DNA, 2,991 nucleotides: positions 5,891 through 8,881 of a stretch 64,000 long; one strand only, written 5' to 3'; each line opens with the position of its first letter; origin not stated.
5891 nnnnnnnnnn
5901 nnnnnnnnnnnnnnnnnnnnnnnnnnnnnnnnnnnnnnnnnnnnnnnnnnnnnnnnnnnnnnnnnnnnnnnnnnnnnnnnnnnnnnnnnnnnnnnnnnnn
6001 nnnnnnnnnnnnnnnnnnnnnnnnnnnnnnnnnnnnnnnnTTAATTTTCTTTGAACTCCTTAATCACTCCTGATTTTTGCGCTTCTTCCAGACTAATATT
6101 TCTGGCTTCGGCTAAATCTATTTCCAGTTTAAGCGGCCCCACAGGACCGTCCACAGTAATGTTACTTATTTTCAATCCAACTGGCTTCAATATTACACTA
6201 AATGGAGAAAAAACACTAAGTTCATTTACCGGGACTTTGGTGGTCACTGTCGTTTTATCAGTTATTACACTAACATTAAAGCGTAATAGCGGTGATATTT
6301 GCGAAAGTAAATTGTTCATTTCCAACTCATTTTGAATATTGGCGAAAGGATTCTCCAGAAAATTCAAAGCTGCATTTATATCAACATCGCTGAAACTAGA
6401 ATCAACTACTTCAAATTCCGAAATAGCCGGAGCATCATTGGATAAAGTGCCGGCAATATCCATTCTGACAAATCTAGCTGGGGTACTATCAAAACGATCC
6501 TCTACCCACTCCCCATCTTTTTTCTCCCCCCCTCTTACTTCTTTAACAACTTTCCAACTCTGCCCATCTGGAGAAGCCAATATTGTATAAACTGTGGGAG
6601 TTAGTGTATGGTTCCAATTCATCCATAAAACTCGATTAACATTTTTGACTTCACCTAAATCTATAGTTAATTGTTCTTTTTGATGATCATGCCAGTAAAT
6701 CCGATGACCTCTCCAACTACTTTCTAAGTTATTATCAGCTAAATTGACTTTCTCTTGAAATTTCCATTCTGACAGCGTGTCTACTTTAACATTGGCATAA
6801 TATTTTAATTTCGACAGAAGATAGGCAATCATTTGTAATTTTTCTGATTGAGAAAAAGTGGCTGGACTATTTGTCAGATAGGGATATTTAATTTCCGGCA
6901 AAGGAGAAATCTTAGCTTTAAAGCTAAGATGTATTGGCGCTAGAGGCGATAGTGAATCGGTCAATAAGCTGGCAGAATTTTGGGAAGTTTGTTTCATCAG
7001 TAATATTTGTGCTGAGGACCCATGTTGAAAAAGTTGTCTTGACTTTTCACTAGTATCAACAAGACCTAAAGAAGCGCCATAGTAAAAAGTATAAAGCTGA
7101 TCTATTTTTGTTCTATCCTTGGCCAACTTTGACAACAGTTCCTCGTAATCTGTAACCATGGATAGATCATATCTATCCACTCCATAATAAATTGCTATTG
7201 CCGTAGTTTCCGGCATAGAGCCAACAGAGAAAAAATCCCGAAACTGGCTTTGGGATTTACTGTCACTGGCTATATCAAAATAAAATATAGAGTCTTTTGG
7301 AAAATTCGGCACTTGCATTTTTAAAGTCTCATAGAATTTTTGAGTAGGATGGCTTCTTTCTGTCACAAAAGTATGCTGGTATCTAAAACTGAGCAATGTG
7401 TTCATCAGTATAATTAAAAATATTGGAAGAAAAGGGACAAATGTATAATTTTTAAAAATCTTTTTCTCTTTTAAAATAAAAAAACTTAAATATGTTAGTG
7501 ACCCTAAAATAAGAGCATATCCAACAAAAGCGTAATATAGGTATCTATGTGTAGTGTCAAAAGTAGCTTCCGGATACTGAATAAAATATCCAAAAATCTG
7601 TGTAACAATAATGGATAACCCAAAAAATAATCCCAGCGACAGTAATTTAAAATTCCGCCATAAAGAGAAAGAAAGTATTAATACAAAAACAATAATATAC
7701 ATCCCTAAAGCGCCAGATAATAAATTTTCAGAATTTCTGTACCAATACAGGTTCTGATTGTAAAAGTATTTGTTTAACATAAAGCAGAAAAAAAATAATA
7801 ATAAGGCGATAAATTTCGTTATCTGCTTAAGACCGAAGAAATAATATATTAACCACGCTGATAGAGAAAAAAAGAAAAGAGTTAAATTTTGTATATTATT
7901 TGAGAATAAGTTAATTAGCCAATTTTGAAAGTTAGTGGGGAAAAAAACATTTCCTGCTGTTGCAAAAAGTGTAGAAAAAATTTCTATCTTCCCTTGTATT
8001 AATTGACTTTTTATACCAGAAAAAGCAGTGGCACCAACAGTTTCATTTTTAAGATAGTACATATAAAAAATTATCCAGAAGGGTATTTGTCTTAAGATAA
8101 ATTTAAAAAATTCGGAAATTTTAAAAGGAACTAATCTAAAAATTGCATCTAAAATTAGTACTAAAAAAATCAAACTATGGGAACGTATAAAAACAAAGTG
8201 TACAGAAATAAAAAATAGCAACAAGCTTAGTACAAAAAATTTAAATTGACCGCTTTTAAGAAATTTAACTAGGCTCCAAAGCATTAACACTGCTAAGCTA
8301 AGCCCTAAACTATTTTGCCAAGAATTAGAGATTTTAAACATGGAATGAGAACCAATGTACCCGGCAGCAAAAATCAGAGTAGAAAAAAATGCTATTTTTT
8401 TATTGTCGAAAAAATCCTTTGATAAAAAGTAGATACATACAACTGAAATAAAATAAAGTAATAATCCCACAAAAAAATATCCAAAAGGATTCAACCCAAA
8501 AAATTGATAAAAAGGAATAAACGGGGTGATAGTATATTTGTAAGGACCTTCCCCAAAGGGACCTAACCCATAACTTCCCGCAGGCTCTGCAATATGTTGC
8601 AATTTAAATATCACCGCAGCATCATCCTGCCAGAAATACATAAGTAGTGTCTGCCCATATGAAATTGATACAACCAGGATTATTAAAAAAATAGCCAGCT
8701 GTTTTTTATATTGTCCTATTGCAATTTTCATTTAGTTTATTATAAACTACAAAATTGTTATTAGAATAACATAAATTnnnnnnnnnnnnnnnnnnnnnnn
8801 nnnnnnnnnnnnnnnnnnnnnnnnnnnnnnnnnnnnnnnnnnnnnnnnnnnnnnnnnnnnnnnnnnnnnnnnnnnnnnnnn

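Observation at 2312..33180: Recurrent fusion of GT-C membrane glycosyltransferases to C-terminal F5/8 type C (discoidin) lectin-like domains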

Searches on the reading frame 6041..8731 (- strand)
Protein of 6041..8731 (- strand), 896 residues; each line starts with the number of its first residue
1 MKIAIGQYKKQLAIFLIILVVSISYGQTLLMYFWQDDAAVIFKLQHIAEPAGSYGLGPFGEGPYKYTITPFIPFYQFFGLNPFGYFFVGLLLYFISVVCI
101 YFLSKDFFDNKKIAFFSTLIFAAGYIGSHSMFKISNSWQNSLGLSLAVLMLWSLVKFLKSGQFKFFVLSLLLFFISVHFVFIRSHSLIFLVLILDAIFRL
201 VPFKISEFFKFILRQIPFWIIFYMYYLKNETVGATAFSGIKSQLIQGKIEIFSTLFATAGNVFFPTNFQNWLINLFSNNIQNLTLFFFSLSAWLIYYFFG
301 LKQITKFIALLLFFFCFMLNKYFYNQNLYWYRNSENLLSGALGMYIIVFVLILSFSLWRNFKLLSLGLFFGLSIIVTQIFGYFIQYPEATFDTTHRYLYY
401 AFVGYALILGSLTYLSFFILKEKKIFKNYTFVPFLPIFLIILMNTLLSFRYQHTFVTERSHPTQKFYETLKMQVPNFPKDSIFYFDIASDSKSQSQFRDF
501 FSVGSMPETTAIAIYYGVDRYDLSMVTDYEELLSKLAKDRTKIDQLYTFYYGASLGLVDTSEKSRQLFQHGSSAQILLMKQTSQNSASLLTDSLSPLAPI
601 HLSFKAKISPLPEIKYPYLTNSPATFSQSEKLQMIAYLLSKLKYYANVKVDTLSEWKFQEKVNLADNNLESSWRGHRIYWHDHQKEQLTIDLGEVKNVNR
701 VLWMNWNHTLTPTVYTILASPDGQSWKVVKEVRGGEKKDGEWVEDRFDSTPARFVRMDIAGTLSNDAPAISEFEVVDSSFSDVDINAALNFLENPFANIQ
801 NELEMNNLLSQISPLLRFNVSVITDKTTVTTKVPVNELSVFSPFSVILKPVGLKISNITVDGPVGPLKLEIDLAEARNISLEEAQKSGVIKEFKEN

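Call 6: search_protein_families(library=pfam, max_evalue=0.1, proteins=[window:6041-8731:-])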
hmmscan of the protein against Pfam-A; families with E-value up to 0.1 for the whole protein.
window:6041-8731:- (896 aa): 2 families
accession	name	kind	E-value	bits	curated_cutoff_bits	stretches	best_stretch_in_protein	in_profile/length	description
PF00754.31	F5_F8_type_C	-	4.5e-13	49.9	28.2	1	660-772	13-126/127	F5/8 type C domain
PF22633.2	F5_F8_type_C_2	-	8.2e-08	33.2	27.8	1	665-757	3-91/91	NedA-like, galactose-binding domain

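Call 12: search_solved_structures(query=window:6041-8731:-, max_evalue=1)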
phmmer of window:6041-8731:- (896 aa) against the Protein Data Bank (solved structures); distinct sequences matched with E-value up to 1: 4.
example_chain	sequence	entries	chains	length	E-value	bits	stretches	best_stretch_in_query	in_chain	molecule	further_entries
2j7m_A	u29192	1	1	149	0.0037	18.6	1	666-773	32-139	HYALURONIDASE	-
2j1a_A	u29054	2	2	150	0.0037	18.6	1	666-773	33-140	HYALURONIDASE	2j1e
2jd9_A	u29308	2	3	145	0.0038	18.6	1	661-775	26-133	YECBM32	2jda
2v5d_A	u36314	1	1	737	0.064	14.5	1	666-773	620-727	O-GLCNACASE NAGJ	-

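Call 21: search_protein_families(library=ncbifam, max_evalue=0.1, proteins=[window:6041-8731:-])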
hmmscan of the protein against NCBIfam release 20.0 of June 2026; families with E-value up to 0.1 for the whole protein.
window:6041-8731:- (896 aa): 0 families

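Call 25: find_homologous_proteins(query=window:6041-8731:-, max_evalue=0.001)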
Query window:6041-8731:- (896 aa): 67 proteins with E <= 0.001 among 8000 candidates.
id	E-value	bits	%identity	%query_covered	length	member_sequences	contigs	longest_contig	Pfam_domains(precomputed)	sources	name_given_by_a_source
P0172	0.0e+0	1996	100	100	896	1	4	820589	PF00754.32,PF22633.4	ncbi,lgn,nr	ncbi:MAG: discoidin domain-containing protein [Candidatus Daviesbacteria bacterium]|nr:MAG: discoidi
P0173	0.0e+0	1395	71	97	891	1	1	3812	PF00754.32,PF22633.4,PF13231.13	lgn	-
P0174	0.0e+0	1170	59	97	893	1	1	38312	PF00754.32,PF22633.4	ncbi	-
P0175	0.0e+0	1077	54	100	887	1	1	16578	PF00754.32,PF22633.4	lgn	-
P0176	0.0e+0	1070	54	98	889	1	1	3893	PF00754.32,PF22633.4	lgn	-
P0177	0.0e+0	1066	53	100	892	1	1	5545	PF00754.32,PF22633.4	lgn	-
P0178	1.7e-266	905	49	99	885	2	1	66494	PF00754.32,PF22633.4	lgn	-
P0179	5.2e-263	893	46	100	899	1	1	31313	PF00754.32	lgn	-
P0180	1.3e-260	885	47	100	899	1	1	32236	PF00754.32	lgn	-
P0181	9.7e-260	882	47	99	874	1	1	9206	PF00754.32,PF22633.4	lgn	-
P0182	3.7e-259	881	47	99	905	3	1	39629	PF00754.32,PF22633.4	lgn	-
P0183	9.3e-251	853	46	100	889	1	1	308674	PF00754.32,PF22633.4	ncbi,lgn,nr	ncbi:MAG: discoidin domain-containing protein [Candidatus Daviesbacteria bacterium]|nr:discoidin dom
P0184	2.2e-250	852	47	99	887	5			PF00754.32,PF22633.4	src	-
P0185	1.1e-247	843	46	99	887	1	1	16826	PF00754.32,PF22633.4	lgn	-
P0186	1.4e-247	842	46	97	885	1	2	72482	PF00754.32,PF22633.4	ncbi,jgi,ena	-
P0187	1.9e-237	809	43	100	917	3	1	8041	PF00754.32,PF22633.4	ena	-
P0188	1.4e-233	796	42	99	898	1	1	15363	PF00754.32,PF22633.4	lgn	-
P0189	1.1e-232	793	43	99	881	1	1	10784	PF00754.32,PF22633.4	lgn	-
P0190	4.9e-226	771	43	100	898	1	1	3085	PF00754.32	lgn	-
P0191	5.2e-225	768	42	98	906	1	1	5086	PF00754.32,PF22633.4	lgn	-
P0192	6.4e-223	761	42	99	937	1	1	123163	PF00754.32,PF22633.4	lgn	-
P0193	8.8e-217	740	42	99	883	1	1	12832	PF00754.32,PF22633.4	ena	-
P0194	2.7e-214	732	43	97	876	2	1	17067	PF00754.32,PF22633.4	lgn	-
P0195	1.4e-213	730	42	99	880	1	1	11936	PF00754.32,PF22633.4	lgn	-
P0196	7.9e-213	727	43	99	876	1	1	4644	PF00754.32,PF22633.4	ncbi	-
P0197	3.8e-212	725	42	100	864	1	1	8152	PF00754.32,PF22633.4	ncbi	-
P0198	1.6e-211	723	41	99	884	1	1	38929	PF00754.32,PF22633.4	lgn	-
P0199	3.6e-209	715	42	99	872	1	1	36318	PF00754.32,PF22633.4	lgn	-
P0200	4.1e-209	715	43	97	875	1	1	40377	PF00754.32,PF22633.4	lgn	-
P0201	1.9e-207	709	42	99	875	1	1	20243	PF00754.32,PF22633.4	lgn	-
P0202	3.7e-207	709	43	99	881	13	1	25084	PF00754.32,PF22633.4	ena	-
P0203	9.5e-205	701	41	99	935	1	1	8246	PF00754.32,PF22633.4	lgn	-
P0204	9.7e-200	684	43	97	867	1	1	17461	PF00754.32,PF22633.4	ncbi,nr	ncbi:discoidin domain-containing protein [Candidatus Microgenomates bacterium]|nr:discoidin domain-c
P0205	2.3e-199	683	40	99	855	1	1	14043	PF00754.32,PF22633.4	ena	-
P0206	2.0e-197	676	39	97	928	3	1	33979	PF00754.32,PF22633.4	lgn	-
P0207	9.5e-196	671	39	98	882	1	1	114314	PF00754.32,PF22633.4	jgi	jgi:hypothetical protein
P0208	1.0e-194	667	40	99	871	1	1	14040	PF00754.32,PF22633.4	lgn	-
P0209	3.0e-193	663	38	99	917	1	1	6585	PF00754.32,PF22633.4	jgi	jgi:hypothetical protein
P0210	1.6e-192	660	40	97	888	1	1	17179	PF00754.32,PF22633.4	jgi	jgi:hypothetical protein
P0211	2.9e-190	653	41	97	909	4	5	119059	PF00754.32,PF22633.4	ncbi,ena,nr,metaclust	ncbi:MAG: hypothetical protein A2694_01055 [Candidatus Blackburnbacteria bacterium RIFCSPHIGHO2_01_F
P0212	2.1e-188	646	39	98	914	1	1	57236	PF00754.32,PF22633.4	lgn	-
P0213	1.2e-185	637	38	97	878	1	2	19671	PF00754.32,PF22633.4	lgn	-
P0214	6.0e-184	632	40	100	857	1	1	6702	PF00754.32,PF22633.4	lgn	-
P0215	2.9e-182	626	38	97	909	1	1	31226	PF00754.32,PF22633.4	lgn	-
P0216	2.9e-181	623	39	99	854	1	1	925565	PF00754.32,PF22633.4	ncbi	-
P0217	2.6e-180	620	36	98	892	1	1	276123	PF00754.32,PF22633.4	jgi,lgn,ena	-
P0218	1.6e-177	610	37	99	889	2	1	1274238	PF00754.32,PF22633.4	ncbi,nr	ncbi:discoidin domain-containing protein [Candidatus Woesebacteria bacterium]|nr:MAG: discoidin doma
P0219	4.3e-177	609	39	97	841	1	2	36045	PF00754.32,PF22633.4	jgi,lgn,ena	-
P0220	1.1e-174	601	38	99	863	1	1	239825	PF00754.32,PF22633.4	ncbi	-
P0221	1.2e-174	601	38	99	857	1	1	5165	PF00754.32,PF22633.4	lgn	-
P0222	1.3e-174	601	37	99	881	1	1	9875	PF00754.32,PF22633.4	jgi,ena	-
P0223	1.7e-173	597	38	97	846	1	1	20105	PF00754.32,PF22633.4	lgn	-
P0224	3.3e-169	583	36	99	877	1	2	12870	PF00754.32,PF22633.4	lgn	-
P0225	5.7e-169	582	38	99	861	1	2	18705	PF00754.32,PF22633.4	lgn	-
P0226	3.6e-168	580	36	98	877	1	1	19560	PF00754.32,PF22633.4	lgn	-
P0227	4.1e-161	556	36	97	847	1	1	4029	PF00754.32,PF22633.4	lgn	-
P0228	4.9e-123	430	34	96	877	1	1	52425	PF00754.32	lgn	-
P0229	7.6e-120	420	32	97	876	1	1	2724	PF00754.32,PF22633.4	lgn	-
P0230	7.2e-115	403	32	90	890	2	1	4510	PF00754.32,PF22633.4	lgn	-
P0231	5.3e-114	400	32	86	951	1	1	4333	PF00754.32,PF22633.4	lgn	-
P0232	2.0e-112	395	31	90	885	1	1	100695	PF00754.32,PF22633.4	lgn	-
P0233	1.7e-110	389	31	94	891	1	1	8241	PF00754.32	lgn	-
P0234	1.8e-109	385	32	95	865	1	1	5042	PF00754.32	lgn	-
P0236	1.1e-96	343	28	95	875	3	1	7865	PF00754.32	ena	-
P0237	3.2e-95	338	32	56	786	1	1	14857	PF00754.32,PF22633.4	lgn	-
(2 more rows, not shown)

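Call 40: predict_structure(alignment_id=A3)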
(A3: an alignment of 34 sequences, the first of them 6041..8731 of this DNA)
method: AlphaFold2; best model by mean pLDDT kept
length: 896 residues; sequences in the alignment: 34
mean_pLDDT: 90.1   pTM: 0.83
mean pLDDT of the five models: 90.1, 89.0, 88.3, 87.4, 87.3
residues with pLDDT >= 90: 608; 70-90: 243; 50-70: 42; < 50: 3
segments of 3 or more residues with pLDDT < 50: none
pLDDT, mean of each block of 10 residues (from residue 1): 63 93 95 88 84 64 71 92 95 97 96 96 91 90 94 96 96 88 77 91 88 95 80 69 89 95 93 90 94 89 93 97 92 93 97 93 94 94 87 93 96 91 73 88 95 94 95 94 94 91 82 90 90 89 94 95 96 94 93 92 94 84 78 93 92 87 87 89 91 95 93 96 95 91 94 97 90 95 87 86 90 90 92 88 92 94 89 95 87 65
secondary structure, 60 per line:
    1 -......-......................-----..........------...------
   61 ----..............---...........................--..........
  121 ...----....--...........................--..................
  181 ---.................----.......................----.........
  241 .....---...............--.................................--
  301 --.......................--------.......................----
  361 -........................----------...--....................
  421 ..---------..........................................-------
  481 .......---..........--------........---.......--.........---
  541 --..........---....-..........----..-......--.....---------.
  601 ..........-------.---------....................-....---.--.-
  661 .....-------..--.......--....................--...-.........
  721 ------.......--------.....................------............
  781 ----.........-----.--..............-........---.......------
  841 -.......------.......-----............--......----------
elements in order (helices of 4 or more, strands of 3 or more residues): H2-7 H9-30 H36-45 H65-78 H82-108 H111-123 H128-131 H134-160 H163-180 H184-200 H205-227 H232-245 H249-263 H266-298 H303-325 H334-356 H362-385 H401-422 H432-473 E481-487 H491-500 H509-516 E523-526 H529-537 E546-552 E556-559 H561-570 E578-583 E586-590 E600-610 H628-647 E649-652 H661-665 H677-683 E686-705 E712-720 E727-733 E742-762 E769-777 H785-793 H802-815 E817-824 E828-834 E842-848 E855-861 E867-878 H881-886

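Call 42: fold_search(model_id=the predicted structure, library=pdb)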
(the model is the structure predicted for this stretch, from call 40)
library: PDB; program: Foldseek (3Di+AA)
matches with E <= 10: 1158; with E <= 0.001: 176
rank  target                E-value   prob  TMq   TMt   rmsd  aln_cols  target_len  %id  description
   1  4a44                  3.5e-07  1.00  0.13  0.79   2.8       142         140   19  CpGH89CBM32-5, from Clostridium perfringens, in complex with the Tn Antigen (released 2012-04-04)
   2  4a41                  6.0e-07  1.00  0.13  0.77   2.8       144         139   19  CpGH89CBM32-5, from Clostridium perfringens, in complex with galactose (released 2012-04-04)
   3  2v5d                  9.5e-07  1.00  0.13  0.17   2.6       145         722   22  Structure of a Family 84 Glycoside Hydrolase and a Family 32 Carbohydrate-Binding Module in Tandem from Clostridium perf (released 2009-01-27)
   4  7jnf                  1.3e-06  1.00  0.14  0.30  19.4       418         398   10  The structure of CBM32-1 and CBM32-2 domains from Clostridium perfringens ZmpB in complex with GalNAc (released 2021-02-03)
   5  4lks_A                1.3e-06  1.00  0.14  0.74   2.7       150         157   17  Structure of CBM32-3 from a family 31 glycoside hydrolase from Clostridium perfringens in complex with galactose (released 2014-12-24)
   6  2j1e_A                1.5e-06  1.00  0.13  0.74   2.6       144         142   22  High Resolution Crystal Structure of CBM32 from a N-acetyl-beta- hexosaminidase in complex with lacNAc (released 2006-09-20)
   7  2j7m_A                1.6e-06  1.00  0.13  0.73   2.8       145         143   21  Characterization of a Family 32 CBM (released 2006-10-16)
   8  7nsn_A                1.6e-06  1.00  0.14  0.10  17.0       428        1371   10  Multi-domain GH92 alpha-1,2-mannosidase from Neobacillus novalis: mannoimidazole complex (released 2022-09-21)
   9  2v72                  1.6e-06  1.00  0.13  0.81   2.5       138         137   17  The structure of the family 32 CBM from C. perfringens NanJ in complex with galactose (released 2007-08-21)
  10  4zxe_C                1.8e-06  1.00  0.13  0.79   2.2       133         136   23  X-ray crystal structure of chitosan-binding module 1 derived from chitosanase/glucanase from Paenibacillus sp. IK-5. (released 2016-04-13)
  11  4zxe_A                2.2e-06  1.00  0.13  0.81   2.4       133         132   23  X-ray crystal structure of chitosan-binding module 1 derived from chitosanase/glucanase from Paenibacillus sp. IK-5. (released 2016-04-13)
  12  4zz5_A                2.3e-06  1.00  0.13  0.82   2.5       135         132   26  X-ray crystal structure of chitosan-binding module 2 derived from chitosanase/glucanase from Paenibacillus sp. IK-5 (released 2016-04-13)
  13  4zy9_A                2.4e-06  1.00  0.13  0.81   2.4       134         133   24  X-ray crystal structure of selenomethionine-labelled V110M mutant of chitosan-binding module 1 derived from chitosanas (released 2016-04-13)
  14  7jnd                  2.4e-06  1.00  0.14  0.31  10.5       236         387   16  The structure of CBM32-1 and CBM32-2 domains from Clostridium perfringens ZmpB (released 2021-02-03)
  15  4lqr                  2.8e-06  1.00  0.14  0.73   3.4       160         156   16  Structure of CBM32-3 from a family 31 glycoside hydrolase from Clostridium perfringens (released 2014-07-23)
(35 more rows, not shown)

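Call 76: find_encoding_contigs(protein=P0186, flank=10000, max_places=1)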
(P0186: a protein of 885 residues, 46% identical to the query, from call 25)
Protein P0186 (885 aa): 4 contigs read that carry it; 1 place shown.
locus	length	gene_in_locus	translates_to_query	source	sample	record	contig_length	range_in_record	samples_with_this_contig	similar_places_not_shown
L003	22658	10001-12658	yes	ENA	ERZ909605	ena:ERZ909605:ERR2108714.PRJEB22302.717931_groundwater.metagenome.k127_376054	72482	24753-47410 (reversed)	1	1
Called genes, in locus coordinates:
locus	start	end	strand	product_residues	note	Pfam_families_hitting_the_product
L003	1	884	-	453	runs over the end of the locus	PF02310:B12-binding, PF04055:Radical_SAM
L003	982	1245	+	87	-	PF12840:HTH_20, PF01022:HTH_5, PF13412:HTH_24, PF25212:HVO_A0114 (weak), PF08279:HTH_11 (weak)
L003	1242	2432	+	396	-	PF00266:Aminotran_5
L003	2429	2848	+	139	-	PF01592:NifU_N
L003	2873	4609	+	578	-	PF02366:PMT, PF13231:PMT_2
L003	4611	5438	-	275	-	PF01209:Ubie_methyltran, PF05175:MTS, PF13489:Methyltransf_23, PF09445:Methyltransf_15, PF13649:Methyltransf_25, PF13847:Methyltransf_31, PF08241:Methyltransf_11, PF08242:Methyltransf_12, +3 more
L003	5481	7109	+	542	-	-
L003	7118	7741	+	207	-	PF13489:Methyltransf_23, PF01209:Ubie_methyltran, PF07021:MetW, PF13847:Methyltransf_31, PF08241:Methyltransf_11, PF08242:Methyltransf_12, PF13649:Methyltransf_25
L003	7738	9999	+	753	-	PF02366:PMT, PF13231:PMT_2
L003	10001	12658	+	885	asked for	PF00754:F5_F8_type_C, PF22633:F5_F8_type_C_2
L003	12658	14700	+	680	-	PF13231:PMT_2, PF00754:F5_F8_type_C (faint)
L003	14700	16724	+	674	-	-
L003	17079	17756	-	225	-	PF00535:Glycos_transf_2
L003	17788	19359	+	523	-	-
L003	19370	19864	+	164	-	PF18915:DUF5667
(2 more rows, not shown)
